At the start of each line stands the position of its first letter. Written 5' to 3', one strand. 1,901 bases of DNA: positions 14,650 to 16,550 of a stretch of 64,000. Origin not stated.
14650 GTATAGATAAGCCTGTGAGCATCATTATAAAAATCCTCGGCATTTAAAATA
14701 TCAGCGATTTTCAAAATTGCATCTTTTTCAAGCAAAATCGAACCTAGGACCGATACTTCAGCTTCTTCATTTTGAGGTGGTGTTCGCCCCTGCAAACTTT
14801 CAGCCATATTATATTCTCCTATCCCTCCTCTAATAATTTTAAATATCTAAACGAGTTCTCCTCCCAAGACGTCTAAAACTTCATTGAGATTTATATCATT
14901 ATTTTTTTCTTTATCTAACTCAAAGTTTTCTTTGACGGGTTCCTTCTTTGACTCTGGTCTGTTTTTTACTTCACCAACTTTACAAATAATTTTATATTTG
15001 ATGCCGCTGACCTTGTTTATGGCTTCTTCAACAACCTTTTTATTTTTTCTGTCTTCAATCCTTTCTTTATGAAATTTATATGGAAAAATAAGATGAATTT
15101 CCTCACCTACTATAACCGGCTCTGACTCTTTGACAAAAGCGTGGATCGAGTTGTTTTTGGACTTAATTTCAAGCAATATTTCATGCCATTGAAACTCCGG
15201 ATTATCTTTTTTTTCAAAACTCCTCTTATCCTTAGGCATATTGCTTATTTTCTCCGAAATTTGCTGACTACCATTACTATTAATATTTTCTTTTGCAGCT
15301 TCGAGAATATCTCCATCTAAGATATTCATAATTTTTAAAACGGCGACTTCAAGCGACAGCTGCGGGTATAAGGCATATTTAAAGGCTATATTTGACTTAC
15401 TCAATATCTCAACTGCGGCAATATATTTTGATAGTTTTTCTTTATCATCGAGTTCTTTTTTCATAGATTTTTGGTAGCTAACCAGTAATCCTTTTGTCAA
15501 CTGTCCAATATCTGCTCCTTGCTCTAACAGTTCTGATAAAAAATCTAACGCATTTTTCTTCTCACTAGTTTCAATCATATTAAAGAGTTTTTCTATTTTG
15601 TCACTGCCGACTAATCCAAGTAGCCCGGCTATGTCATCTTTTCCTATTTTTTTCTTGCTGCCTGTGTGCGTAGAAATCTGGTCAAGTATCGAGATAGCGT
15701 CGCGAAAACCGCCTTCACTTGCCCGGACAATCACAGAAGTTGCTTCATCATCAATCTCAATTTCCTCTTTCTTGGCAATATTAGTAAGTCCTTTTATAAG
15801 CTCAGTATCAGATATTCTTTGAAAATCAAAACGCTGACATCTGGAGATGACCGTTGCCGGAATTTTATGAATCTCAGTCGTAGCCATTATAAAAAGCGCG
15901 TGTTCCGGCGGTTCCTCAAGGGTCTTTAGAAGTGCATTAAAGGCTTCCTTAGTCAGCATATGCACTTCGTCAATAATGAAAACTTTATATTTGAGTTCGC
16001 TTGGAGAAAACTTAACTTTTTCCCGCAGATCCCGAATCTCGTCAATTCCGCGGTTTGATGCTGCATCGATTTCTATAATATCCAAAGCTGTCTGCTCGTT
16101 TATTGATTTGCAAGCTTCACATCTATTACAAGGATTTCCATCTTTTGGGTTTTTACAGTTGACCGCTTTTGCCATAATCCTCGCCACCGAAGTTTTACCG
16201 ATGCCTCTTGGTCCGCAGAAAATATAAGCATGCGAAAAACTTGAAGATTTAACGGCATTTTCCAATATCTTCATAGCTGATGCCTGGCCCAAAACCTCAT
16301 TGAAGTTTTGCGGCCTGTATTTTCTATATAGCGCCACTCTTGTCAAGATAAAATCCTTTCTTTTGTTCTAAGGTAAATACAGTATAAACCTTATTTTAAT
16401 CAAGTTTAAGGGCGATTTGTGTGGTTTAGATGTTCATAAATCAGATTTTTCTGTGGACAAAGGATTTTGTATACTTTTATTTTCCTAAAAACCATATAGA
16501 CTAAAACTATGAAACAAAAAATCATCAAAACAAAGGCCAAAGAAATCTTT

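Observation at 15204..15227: dnaX has an A8 slippery run with a -1-frame stop two codons later, at the tau/gamma boundary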

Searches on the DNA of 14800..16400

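Call 60: search_rna_families(source=window, start=14800, end=16400, threshold=evalue, max_evalue=10)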
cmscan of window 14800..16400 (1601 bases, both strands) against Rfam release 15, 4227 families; matches with E-value up to 10: 3.
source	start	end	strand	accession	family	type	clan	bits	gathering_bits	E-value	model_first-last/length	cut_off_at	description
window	15521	15608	-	RF01283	snoU30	Gene; snRNA; snoRNA; CD-box;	CL00052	19.6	45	1.9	1-86/86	no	Small nucleolar RNA U30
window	15568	15602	-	RF01369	CRISPR-DR56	Gene; CRISPR;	-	16.4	35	8.1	1-37/37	no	CRISPR RNA direct repeat element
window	15402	15482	-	RF02211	ZFAT-AS1_1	Gene; lncRNA;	-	13.8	80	7.4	1-79/79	no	ZFAT antisense RNA 1 conserved region 1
